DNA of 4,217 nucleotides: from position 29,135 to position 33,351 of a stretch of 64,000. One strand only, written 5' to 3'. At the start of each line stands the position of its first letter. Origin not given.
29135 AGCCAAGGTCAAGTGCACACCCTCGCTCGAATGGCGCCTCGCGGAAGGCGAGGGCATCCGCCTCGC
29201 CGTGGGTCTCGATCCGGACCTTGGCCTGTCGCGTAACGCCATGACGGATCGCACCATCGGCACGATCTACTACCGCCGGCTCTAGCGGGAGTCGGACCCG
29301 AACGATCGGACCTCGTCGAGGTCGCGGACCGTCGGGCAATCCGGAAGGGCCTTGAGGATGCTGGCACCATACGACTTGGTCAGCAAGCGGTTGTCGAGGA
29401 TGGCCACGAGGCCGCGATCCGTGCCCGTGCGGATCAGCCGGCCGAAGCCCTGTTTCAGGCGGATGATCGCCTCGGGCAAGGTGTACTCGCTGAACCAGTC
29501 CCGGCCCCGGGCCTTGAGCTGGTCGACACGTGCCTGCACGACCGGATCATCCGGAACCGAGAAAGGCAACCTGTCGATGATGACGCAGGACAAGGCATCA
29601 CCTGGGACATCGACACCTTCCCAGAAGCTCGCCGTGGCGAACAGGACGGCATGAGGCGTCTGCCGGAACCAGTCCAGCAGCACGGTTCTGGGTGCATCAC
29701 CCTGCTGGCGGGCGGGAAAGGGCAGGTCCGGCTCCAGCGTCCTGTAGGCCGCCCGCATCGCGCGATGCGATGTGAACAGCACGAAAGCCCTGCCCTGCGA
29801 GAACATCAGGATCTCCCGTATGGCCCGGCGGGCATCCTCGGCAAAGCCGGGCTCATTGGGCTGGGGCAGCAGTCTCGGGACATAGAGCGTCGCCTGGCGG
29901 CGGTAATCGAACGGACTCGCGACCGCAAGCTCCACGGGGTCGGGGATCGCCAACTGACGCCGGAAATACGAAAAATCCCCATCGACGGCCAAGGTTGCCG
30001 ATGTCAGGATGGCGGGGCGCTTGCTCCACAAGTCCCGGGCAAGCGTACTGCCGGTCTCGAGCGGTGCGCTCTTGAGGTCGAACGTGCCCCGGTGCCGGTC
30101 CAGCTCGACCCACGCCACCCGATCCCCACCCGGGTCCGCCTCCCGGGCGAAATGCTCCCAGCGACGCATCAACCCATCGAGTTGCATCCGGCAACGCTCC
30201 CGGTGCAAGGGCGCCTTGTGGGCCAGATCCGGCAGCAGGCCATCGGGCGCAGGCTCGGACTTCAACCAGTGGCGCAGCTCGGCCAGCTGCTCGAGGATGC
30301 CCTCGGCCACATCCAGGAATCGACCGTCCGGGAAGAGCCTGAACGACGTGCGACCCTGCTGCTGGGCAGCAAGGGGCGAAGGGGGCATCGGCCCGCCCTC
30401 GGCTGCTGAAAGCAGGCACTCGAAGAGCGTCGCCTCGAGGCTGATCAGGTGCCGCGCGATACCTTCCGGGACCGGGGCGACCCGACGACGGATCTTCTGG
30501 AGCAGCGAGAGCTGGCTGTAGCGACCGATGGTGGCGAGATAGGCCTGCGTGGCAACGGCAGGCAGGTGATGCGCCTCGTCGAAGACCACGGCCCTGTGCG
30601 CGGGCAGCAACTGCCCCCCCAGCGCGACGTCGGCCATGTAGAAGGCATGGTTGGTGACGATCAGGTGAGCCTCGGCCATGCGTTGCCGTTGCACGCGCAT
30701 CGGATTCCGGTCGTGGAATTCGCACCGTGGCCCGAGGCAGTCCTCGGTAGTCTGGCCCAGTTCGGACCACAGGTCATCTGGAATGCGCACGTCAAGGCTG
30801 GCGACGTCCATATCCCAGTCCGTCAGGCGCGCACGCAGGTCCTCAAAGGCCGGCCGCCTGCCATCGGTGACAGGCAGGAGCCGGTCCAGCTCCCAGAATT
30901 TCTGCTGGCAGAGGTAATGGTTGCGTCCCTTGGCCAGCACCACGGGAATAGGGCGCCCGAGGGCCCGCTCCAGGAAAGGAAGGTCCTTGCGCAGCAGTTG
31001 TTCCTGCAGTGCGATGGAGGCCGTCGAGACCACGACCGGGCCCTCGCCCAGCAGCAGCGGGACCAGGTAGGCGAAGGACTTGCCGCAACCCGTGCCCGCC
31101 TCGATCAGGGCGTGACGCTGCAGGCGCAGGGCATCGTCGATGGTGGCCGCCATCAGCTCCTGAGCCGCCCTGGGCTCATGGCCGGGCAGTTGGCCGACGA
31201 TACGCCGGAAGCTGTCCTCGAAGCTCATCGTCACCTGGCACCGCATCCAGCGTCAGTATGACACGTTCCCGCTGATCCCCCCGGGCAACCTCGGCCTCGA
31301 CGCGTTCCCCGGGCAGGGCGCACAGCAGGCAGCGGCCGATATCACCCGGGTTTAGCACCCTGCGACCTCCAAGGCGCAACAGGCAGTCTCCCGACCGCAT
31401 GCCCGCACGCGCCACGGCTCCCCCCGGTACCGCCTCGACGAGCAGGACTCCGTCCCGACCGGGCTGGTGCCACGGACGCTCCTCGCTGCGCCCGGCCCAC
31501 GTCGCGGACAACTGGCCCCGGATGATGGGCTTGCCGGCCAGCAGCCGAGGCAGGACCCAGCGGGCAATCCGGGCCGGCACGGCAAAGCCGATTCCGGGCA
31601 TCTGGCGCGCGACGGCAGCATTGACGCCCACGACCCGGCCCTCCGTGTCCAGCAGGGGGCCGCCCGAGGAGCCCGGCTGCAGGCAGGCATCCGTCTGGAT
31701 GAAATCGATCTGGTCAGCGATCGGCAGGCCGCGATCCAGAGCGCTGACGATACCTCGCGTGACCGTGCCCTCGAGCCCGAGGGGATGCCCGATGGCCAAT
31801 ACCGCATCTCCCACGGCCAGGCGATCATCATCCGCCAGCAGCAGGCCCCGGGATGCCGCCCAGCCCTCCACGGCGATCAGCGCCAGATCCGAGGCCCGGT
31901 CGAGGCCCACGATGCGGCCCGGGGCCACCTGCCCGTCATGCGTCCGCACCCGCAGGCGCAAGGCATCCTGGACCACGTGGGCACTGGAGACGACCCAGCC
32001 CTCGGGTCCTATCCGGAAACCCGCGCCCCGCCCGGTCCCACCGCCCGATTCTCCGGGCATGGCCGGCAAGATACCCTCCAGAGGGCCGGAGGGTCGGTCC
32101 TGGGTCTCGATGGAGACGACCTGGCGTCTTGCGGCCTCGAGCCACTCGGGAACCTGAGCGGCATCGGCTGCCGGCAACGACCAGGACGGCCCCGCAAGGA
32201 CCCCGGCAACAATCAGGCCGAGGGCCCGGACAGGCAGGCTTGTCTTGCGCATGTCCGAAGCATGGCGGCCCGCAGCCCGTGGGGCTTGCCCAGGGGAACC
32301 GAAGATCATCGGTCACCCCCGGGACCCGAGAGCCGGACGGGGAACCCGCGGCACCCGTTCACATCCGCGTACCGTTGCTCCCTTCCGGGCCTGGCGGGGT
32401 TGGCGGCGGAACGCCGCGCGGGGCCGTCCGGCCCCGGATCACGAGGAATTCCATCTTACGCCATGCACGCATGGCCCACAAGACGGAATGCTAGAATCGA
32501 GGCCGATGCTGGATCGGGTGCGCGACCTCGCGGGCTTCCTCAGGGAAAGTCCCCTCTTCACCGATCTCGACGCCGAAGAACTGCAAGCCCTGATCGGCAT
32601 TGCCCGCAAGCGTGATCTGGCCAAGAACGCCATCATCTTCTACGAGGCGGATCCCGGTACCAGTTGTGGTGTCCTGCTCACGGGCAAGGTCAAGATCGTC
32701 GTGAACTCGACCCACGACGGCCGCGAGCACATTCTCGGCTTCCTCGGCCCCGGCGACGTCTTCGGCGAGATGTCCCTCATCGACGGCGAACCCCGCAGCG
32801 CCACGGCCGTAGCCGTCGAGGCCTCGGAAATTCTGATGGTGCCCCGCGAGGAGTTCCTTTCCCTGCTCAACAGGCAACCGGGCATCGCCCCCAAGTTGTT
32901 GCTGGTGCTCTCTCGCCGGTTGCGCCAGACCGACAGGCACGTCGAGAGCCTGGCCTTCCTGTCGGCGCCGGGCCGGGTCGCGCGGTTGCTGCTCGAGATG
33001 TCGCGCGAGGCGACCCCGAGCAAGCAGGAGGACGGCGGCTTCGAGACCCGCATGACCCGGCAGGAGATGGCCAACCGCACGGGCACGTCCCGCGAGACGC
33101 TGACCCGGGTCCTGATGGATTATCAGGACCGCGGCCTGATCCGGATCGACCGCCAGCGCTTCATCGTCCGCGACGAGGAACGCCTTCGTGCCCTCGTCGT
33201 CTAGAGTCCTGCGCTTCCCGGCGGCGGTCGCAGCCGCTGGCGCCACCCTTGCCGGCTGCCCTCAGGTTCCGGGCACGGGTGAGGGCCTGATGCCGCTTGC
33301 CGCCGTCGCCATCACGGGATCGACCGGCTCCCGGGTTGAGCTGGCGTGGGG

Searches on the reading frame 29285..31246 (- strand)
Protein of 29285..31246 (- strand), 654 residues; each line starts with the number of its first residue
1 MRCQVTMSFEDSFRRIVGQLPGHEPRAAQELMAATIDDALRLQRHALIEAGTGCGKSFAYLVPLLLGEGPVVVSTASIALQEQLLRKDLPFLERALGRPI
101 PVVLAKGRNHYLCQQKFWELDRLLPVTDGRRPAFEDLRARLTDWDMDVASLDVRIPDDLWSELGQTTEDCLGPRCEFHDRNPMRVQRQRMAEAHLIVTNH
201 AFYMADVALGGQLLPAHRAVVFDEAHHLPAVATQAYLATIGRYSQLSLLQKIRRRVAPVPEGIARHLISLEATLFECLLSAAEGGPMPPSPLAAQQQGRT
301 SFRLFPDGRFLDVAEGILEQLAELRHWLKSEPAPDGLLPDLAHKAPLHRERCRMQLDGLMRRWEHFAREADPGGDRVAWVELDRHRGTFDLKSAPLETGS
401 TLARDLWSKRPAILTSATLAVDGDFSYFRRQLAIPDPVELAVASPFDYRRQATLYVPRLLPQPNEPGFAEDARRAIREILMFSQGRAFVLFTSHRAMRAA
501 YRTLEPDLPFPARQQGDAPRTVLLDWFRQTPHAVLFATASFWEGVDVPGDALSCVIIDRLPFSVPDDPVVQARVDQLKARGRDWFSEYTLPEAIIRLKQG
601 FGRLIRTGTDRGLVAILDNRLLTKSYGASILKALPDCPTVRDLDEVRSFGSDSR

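Call 13: search_protein_families(library=pfam, proteins=[window:29285-31246:-], max_evalue=0.001)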
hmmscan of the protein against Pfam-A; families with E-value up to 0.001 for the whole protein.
window:29285-31246:- (654 aa): 2 families
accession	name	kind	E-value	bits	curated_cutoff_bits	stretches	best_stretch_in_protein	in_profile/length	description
PF13307.12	Helicase_C_2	-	1.4e-44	152.6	25.3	1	476-636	1-169/170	Helicase C-terminal domain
PF00270.35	DEAD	-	8.2e-08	32.6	26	0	35-86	7-63/167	DEAD/DEAH box helicase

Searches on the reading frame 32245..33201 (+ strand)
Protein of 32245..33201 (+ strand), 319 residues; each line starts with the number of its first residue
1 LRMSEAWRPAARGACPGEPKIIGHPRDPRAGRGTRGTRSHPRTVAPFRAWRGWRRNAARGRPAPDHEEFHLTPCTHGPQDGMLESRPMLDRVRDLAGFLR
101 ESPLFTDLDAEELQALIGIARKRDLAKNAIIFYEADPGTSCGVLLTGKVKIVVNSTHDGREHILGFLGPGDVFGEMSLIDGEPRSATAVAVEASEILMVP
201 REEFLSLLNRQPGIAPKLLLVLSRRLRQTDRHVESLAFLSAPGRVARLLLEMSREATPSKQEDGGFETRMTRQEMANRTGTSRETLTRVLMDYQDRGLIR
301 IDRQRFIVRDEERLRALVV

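Call 13: search_protein_families(library=pfam, proteins=[window:32245-33201:+], max_evalue=0.001)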
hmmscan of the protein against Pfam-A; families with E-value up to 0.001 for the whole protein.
window:32245-33201:+ (319 aa): 4 families
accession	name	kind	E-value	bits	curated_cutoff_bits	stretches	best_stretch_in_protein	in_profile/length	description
PF00027.35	cNMP_binding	-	2.9e-26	91.7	27.5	1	123-210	2-88/89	Cyclic nucleotide-binding domain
PF13545.12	HTH_Crp_2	-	2.1e-18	66.5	27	1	243-317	1-70/70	Crp-like helix-turn-helix domain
PF00325.26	Crp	-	6.7e-07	29.4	21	1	269-299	2-32/32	Bacterial regulatory proteins, crp family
PF25213.1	HVO_A0261_N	-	1e-05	25.7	35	1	268-306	23-61/86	HVO_A0261 N-terminal domain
